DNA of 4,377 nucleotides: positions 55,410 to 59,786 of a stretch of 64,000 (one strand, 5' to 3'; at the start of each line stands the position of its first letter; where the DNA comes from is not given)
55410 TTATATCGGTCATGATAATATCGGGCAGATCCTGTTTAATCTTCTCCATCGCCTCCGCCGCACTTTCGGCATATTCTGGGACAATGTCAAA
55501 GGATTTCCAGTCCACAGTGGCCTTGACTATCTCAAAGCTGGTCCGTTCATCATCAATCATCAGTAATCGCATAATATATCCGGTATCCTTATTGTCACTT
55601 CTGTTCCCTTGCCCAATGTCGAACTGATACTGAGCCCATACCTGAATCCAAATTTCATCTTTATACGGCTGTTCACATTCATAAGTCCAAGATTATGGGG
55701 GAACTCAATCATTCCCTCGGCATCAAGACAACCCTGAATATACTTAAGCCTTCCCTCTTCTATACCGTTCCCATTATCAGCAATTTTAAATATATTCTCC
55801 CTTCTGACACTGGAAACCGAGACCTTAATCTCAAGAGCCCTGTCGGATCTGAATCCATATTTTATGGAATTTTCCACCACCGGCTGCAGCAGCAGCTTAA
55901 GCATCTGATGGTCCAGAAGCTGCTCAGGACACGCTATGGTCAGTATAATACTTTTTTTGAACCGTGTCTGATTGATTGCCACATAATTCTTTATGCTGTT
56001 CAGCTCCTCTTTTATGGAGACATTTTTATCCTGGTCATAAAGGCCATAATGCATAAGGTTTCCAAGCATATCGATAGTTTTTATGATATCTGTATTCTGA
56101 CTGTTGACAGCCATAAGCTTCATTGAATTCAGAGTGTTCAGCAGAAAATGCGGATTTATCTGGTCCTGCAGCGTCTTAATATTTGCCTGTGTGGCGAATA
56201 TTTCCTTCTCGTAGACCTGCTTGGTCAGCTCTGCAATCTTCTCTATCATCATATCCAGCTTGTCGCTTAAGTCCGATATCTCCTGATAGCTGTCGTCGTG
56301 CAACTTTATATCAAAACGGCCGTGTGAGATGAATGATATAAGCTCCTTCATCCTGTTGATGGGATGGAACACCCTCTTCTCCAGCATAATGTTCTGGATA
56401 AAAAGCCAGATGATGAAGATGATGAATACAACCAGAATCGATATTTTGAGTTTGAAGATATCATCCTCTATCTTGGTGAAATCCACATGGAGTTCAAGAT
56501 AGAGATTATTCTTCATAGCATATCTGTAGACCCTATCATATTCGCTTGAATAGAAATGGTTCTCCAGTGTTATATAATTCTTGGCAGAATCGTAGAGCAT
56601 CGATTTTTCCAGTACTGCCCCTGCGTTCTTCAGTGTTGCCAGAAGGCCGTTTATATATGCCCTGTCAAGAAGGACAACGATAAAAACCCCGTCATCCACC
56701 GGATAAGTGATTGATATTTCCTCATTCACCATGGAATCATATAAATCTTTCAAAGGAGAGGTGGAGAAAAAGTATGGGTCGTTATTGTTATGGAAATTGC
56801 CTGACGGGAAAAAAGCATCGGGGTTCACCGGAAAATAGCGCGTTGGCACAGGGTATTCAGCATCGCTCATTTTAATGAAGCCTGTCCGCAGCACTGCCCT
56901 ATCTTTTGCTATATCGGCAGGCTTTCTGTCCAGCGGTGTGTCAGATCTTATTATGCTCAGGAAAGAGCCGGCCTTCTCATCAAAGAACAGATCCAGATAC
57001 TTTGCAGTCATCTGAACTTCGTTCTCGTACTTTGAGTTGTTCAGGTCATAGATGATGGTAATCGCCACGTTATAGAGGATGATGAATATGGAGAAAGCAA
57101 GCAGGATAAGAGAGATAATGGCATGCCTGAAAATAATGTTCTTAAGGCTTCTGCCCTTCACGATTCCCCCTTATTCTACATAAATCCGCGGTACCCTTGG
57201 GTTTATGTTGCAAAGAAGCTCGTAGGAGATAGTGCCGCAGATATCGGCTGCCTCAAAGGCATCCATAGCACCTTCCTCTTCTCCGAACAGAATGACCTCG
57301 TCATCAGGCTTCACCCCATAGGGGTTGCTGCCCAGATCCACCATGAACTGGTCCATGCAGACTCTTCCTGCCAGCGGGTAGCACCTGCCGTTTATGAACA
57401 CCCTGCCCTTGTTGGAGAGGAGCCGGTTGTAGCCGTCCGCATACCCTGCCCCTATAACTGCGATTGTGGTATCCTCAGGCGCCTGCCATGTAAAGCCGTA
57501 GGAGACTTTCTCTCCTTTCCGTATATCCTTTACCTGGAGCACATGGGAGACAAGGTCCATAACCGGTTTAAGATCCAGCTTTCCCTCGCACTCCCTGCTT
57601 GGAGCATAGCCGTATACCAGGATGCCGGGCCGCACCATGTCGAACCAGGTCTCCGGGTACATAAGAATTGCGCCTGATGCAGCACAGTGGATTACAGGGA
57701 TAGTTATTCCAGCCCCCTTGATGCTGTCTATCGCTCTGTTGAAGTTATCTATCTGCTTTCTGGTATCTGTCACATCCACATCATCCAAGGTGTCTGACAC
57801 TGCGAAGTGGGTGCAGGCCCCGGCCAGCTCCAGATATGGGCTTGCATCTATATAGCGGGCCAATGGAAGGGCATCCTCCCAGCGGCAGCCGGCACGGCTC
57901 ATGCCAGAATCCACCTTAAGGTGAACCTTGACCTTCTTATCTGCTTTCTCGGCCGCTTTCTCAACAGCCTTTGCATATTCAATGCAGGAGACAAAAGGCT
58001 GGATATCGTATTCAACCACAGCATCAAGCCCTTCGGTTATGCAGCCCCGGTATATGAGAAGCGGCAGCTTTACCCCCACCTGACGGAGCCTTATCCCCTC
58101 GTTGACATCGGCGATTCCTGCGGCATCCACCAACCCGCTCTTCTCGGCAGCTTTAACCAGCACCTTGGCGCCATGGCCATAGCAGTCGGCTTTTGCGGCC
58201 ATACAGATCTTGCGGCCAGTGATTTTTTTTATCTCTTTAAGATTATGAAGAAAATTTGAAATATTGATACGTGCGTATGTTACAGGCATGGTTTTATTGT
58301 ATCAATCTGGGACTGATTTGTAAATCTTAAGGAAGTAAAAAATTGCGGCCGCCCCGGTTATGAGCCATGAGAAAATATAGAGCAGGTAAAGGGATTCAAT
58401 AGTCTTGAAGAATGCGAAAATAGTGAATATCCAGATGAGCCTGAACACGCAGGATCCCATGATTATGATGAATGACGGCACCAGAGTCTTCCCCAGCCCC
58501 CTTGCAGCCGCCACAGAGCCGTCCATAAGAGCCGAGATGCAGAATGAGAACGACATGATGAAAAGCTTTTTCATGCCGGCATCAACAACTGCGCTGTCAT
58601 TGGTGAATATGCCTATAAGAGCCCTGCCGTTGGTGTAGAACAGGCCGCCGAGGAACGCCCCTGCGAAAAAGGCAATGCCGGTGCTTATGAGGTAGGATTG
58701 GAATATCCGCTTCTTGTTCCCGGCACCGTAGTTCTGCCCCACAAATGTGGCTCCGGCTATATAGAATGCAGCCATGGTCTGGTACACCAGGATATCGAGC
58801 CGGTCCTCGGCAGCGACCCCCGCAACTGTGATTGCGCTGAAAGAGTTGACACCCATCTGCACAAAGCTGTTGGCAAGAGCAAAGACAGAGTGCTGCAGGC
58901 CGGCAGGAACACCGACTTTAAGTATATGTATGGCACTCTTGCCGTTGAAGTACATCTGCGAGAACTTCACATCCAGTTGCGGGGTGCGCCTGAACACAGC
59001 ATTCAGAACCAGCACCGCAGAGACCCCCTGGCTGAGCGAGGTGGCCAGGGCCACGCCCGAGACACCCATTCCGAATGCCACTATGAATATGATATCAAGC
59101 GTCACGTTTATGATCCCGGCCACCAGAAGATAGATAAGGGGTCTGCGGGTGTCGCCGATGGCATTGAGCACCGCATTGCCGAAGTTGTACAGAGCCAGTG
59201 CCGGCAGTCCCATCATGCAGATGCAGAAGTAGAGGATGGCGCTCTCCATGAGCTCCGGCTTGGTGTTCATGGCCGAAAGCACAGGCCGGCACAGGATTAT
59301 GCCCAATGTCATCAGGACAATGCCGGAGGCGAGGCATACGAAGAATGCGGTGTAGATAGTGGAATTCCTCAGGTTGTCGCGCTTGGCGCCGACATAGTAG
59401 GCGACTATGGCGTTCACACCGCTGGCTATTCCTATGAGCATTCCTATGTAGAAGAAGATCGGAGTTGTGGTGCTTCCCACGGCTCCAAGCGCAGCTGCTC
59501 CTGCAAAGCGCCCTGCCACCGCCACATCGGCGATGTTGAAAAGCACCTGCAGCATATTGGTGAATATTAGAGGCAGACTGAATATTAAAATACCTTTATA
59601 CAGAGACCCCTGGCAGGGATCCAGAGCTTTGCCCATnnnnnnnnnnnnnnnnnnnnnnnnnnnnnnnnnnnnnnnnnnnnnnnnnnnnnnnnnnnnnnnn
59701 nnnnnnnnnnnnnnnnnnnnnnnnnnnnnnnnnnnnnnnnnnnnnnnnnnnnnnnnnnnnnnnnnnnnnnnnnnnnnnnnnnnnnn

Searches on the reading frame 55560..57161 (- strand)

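Call 17: search_protein_families(library=pfam, max_evalue=0.000001, proteins=[window:55560-57161:-])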
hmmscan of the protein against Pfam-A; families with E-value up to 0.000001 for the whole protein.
window:55560-57161:- (533 aa): 2 families
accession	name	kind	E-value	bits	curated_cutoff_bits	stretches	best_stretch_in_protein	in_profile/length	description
PF06580.19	His_kinase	-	4.1e-21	75.5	25.2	1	326-404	1-80/81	Histidine kinase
PF02518.31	HATPase_c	-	1.2e-09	39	26.4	1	418-527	3-108/111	Histidine kinase-, DNA gyrase B-, and HSP90-like ATPase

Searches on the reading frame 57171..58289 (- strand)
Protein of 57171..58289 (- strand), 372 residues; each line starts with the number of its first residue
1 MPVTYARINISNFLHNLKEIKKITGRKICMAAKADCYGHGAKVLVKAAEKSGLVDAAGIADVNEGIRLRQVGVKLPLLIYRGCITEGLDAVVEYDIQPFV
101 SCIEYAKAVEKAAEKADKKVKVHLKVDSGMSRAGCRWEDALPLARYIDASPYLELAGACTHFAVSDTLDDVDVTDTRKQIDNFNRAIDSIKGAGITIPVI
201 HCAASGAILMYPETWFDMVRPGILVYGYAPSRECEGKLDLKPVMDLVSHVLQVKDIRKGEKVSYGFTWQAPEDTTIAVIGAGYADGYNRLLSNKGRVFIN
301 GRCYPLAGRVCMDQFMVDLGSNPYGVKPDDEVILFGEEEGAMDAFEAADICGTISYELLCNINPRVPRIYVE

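Call 17: search_protein_families(library=pfam, max_evalue=0.000001, proteins=[window:57171-58289:-])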
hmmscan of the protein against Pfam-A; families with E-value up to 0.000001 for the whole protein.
window:57171-58289:- (372 aa): 2 families
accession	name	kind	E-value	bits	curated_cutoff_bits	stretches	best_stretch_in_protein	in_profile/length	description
PF01168.26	Ala_racemase_N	-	1.3e-59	202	24.1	1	8-230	1-220/220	Alanine racemase, N-terminal domain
PF00842.27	Ala_racemase_C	-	1.9e-46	157.2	25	1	243-370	1-127/127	Alanine racemase, C-terminal domain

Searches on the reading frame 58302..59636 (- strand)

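Call 17: search_protein_families(library=pfam, max_evalue=0.000001, proteins=[window:58302-59636:-])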
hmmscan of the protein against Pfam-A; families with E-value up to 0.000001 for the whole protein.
window:58302-59636:- (444 aa): 1 family
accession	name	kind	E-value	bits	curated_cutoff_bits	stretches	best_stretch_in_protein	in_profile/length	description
PF01554.23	MatE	-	1.1e-38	132.9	24.9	2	22-182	1-160/161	MatE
